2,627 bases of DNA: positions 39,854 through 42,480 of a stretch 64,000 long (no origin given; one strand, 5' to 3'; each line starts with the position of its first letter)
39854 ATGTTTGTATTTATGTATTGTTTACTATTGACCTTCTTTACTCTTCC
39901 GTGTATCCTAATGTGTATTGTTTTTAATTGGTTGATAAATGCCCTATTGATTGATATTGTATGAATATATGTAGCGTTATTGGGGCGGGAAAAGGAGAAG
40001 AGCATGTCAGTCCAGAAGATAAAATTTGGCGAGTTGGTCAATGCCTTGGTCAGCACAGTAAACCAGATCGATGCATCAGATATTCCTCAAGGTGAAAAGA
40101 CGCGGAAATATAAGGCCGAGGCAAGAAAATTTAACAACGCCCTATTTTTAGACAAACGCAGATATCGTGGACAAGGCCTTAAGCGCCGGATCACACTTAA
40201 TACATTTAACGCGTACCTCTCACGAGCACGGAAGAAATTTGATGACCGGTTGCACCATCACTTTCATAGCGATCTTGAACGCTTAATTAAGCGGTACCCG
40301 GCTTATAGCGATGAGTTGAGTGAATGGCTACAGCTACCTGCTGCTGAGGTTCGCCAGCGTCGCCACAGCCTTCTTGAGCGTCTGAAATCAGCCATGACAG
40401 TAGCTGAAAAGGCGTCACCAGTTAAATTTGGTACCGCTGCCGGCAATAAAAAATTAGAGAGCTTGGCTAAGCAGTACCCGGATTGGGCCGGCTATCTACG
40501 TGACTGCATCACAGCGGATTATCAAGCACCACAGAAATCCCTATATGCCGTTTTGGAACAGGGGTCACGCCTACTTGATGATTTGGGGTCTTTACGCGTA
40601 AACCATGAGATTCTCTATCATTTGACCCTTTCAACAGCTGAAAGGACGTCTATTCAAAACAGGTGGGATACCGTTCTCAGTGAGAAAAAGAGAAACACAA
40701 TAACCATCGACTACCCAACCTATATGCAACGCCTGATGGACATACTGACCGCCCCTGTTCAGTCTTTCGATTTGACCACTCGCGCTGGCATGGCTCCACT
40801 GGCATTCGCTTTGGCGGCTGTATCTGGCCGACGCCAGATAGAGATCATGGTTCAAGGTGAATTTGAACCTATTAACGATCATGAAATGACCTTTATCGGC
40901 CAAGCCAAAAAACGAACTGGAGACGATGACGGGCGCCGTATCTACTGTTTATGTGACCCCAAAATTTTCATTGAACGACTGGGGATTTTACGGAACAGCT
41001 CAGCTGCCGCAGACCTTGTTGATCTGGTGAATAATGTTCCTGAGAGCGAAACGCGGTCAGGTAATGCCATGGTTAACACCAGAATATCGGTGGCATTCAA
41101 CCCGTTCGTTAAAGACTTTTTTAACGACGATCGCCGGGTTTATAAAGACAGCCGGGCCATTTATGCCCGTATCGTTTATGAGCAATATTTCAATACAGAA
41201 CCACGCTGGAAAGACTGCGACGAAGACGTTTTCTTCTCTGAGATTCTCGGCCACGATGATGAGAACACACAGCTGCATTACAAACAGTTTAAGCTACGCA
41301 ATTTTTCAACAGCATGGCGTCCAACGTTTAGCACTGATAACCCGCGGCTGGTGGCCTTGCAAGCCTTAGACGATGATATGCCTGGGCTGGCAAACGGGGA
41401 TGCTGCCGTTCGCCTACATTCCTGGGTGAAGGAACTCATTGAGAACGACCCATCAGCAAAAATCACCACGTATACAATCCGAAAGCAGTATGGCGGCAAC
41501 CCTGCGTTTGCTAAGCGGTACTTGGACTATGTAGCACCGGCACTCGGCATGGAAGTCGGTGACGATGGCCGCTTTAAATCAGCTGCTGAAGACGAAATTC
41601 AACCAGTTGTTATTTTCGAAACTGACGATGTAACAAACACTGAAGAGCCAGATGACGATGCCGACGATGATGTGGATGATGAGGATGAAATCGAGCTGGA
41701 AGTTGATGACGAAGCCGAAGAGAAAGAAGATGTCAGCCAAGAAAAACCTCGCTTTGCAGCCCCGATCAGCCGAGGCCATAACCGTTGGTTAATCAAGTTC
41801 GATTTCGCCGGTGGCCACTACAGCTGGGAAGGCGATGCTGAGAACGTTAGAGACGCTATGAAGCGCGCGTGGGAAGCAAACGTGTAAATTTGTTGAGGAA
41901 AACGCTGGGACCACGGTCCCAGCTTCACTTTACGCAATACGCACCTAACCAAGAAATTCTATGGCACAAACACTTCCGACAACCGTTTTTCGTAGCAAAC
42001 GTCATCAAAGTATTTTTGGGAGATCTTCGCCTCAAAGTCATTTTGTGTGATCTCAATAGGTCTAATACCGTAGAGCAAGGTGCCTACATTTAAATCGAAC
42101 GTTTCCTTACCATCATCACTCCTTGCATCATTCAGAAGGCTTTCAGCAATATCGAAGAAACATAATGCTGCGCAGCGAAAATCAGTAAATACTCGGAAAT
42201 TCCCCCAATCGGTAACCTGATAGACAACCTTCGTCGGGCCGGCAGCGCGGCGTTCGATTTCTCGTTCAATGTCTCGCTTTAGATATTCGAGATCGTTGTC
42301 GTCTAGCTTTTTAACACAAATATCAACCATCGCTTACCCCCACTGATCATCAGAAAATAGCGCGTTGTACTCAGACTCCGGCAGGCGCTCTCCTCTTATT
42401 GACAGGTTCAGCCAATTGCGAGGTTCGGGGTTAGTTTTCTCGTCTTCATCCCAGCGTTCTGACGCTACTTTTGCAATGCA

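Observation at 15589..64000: Whole sequence folds back at a protelomerase site: hairpin-ended linear phage-plasmid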

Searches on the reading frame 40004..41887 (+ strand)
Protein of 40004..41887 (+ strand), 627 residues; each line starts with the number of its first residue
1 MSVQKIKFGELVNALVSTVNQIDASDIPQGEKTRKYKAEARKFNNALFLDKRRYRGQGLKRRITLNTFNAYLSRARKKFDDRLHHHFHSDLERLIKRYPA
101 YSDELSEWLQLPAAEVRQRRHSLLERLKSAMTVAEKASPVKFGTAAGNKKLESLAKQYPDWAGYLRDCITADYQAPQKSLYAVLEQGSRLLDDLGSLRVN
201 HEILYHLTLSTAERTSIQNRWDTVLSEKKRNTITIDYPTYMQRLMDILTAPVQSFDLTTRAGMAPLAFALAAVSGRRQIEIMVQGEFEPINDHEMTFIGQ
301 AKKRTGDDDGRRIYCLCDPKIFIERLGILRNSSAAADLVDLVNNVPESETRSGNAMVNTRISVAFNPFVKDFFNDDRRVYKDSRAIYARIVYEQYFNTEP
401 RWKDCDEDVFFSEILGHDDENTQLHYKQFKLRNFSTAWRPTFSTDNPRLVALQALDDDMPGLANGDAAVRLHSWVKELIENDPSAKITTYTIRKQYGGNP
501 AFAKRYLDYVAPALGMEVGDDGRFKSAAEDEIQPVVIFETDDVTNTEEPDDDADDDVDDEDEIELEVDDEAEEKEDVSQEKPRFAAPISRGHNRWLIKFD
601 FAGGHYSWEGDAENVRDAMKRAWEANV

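Call 14: search_protein_families(library=pfam, proteins=[window:40004-41887:+], max_evalue=0.001)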
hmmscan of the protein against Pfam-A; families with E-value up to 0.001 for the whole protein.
window:40004-41887:+ (627 aa): 4 families
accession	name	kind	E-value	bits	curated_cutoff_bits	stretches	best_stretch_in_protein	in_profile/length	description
PF20849.2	TelK_muzzle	-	4.4e-36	123.9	27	1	83-200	1-118/118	Protelomerase, muzzle domain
PF22853.1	TelK_N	-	5.9e-34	116.6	28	1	6-80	1-75/75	Protelomerase TelK-like N-terminal domain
PF20818.2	TelK_stirrup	-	1.7e-29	102.2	27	1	445-527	1-82/92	Protelomerase, stirrup domain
PF16684.10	ResT-TelK_cat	-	2.8e-21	76.3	27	1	262-429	22-181/181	Telomere resolvase ResT/TelK catalytic domain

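Call 18: find_encoding_contigs(protein=window:40004-41887:+, flank=10000, max_places=10)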
Protein window:40004-41887:+ (627 aa): 3 contigs read that carry it; 1 place shown.
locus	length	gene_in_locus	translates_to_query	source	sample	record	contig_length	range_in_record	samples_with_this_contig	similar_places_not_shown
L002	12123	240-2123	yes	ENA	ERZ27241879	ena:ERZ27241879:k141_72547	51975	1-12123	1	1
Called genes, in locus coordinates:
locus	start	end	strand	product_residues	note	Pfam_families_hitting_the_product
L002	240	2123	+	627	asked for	PF22853:TelK_N, PF20849:TelK_muzzle, PF16684:ResT-TelK_cat, PF20818:TelK_stirrup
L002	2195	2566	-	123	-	PF17526:DUF5448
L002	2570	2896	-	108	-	-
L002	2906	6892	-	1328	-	-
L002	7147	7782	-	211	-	PF01381:HTH_3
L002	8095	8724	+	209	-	-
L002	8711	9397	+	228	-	PF06323:Phage_antiter_Q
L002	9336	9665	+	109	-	-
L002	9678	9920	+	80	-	-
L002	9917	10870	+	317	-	PF04381:RdgC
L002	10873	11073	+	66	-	-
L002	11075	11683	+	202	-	PF16473:Rv2179c-like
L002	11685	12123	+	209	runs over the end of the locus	-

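Call 27: search_solved_structures(query=window:40004-41887:+, show_alignments=1)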
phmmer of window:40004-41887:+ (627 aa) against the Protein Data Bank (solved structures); distinct sequences matched with E-value up to 0.001: 1.
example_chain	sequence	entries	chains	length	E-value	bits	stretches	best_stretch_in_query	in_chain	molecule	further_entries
2v6e_A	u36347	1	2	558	2.9e-198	663.6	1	3-536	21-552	PROTELEMORASE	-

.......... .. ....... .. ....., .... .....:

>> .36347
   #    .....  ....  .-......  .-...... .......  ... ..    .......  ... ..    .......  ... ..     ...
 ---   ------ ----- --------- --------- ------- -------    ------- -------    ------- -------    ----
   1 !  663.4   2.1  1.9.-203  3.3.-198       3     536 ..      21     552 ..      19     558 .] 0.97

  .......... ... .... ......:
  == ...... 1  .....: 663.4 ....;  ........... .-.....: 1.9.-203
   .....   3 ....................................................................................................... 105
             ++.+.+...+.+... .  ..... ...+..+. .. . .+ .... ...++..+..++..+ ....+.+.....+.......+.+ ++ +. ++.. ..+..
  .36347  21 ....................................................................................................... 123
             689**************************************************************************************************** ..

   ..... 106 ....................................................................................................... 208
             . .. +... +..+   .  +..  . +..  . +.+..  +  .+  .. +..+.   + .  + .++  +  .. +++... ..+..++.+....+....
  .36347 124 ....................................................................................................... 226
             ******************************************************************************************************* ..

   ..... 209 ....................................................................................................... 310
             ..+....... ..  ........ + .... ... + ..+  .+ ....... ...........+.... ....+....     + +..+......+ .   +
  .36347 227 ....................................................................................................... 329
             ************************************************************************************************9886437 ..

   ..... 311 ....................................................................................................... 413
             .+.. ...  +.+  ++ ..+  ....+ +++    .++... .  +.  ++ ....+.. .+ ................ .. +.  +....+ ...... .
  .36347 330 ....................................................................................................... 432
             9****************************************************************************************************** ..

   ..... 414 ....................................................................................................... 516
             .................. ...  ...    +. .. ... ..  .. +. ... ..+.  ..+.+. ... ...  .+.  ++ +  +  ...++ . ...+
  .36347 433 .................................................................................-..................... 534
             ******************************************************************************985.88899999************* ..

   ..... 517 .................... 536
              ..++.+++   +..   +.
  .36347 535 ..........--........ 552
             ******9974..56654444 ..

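Call 40: find_related_loci(query=window:40004-41887:+, collection=genome_contigs, flank=3000)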
Query window:40004-41887:+ (627 aa) in genome_contigs; peptide patterns used: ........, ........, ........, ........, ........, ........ (x = any residue, [..] = any of these).
446 stretches matched a pattern; 7 encode a relative of the query (tblastn E <= 1e-3); 7 distinct loci.
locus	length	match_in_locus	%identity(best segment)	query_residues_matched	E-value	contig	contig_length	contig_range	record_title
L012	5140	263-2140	52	2-625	0e+0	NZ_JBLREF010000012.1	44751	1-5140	Erwinia tasmaniensis strain PPS120 PPS120_S155_L001_(paired)_contig_12, whole genome shotgun sequence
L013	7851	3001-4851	51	3-614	0e+0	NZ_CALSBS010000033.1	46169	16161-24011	Pseudocitrobacter vendiensis strain CPO20170097T, whole genome shotgun sequence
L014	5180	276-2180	49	3-623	0e+0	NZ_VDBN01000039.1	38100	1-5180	Xenorhabdus sp. Sc-CR9 NODE_39_length_38272_cov_165.742, whole genome shotgun sequence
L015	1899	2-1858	49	12-625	0e+0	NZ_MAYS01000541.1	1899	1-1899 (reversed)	Candidatus Erwinia dacicola strain IL contig_586, whole genome shotgun sequence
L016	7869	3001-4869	50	1-625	0e+0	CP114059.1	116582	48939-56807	Rouxiella badensis strain DSM 100043 plasmid pSP2, complete sequence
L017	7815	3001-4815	51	8-624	0e+0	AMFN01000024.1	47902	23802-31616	Enterobacteriaceae bacterium LSJC7 Scaffold9_1, whole genome shotgun sequence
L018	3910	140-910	48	370-622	5e-68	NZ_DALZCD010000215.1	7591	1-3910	MAG: Erwinia sp. isolate CTOTU46998 NODE_355_length_7591_cov_4.592224, whole genome shotgun sequence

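Call 48: list_cluster_members(proteins=[window:40004-41887:+, window:11149-12453:-, window:15042-16757:-])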
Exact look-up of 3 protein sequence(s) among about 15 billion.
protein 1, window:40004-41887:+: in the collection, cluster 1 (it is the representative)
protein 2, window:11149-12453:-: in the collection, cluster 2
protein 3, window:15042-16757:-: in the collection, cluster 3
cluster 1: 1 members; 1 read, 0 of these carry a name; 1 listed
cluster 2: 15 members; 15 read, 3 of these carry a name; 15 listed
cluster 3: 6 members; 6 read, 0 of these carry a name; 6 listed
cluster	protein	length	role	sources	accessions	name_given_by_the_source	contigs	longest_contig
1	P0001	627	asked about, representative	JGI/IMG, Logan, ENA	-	-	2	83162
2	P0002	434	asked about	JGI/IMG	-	-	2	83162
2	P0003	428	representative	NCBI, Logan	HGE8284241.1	TPA: phage major capsid protein [Serratia marcescens]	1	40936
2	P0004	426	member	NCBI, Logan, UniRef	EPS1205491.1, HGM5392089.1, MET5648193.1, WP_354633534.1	TPA: phage major capsid protein [Serratia marcescens] | phage major capsid protein n=1 Tax=Serratia marcescens TaxID=615 RepID=UPI00339BF450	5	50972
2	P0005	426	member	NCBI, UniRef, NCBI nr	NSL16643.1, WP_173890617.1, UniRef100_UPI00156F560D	phage major capsid protein [Serratia marcescens] | phage major capsid protein n=1 Tax=Serratia marcescens TaxID=615 RepID=UPI00156F560D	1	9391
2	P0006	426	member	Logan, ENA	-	-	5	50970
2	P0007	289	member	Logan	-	-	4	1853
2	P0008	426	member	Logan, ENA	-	-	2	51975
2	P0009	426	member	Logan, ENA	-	-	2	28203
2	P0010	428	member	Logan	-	-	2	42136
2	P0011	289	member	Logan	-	-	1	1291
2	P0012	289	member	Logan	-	-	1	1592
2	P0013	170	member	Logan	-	-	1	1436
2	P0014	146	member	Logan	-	-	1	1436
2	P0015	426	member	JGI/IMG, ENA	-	-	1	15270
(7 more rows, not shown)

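Call 50: search_protein_families(library=ncbifam, proteins=[window:40004-41887:+], max_evalue=0.001)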
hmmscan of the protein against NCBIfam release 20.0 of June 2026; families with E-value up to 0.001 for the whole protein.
window:40004-41887:+ (627 aa): 0 families

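Call 57: find_related_loci(query=window:40004-41887:+, collection=viral_contigs, flank=3000)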
Query window:40004-41887:+ (627 aa) in viral_contigs; peptide patterns used: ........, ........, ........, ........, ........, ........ (x = any residue, [..] = any of these).
109 stretches matched a pattern; 62 encode a relative of the query (tblastn E <= 1e-3); 62 distinct loci.
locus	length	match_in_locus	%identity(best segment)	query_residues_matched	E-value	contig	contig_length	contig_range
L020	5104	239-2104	87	1-627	0e+0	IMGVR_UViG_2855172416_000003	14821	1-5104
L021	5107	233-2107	87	1-625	0e+0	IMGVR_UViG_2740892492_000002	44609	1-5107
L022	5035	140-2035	53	3-626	0e+0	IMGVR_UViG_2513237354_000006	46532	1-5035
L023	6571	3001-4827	54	8-625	0e+0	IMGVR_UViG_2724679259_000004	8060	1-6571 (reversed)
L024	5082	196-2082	52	1-624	0e+0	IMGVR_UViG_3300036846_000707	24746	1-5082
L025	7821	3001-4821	54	8-625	0e+0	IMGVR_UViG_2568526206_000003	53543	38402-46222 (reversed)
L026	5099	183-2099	52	3-625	0e+0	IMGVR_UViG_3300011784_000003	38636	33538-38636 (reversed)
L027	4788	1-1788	53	20-623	0e+0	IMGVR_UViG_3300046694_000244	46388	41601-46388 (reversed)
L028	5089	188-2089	52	3-625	0e+0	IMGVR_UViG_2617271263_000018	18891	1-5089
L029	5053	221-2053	52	8-627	0e+0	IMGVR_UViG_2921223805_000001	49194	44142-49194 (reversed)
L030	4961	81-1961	51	3-624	0e+0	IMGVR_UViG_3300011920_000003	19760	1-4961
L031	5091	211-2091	51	3-624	0e+0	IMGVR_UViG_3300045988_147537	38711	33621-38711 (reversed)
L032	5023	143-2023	50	3-624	0e+0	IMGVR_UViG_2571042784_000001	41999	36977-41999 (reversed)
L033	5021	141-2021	51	3-624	0e+0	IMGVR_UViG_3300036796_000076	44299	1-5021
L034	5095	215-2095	53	3-624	0e+0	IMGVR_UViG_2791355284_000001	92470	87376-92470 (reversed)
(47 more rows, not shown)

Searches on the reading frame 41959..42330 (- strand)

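Call 14: search_protein_families(library=pfam, proteins=[window:41959-42330:-], max_evalue=0.001)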
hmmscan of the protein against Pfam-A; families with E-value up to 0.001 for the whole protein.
window:41959-42330:- (123 aa): 1 family
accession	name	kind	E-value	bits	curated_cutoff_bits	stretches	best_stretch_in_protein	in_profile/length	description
PF17526.7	DUF5448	-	7.7e-13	49.2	25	1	6-115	3-114/118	Family of unknown function (DUF5448)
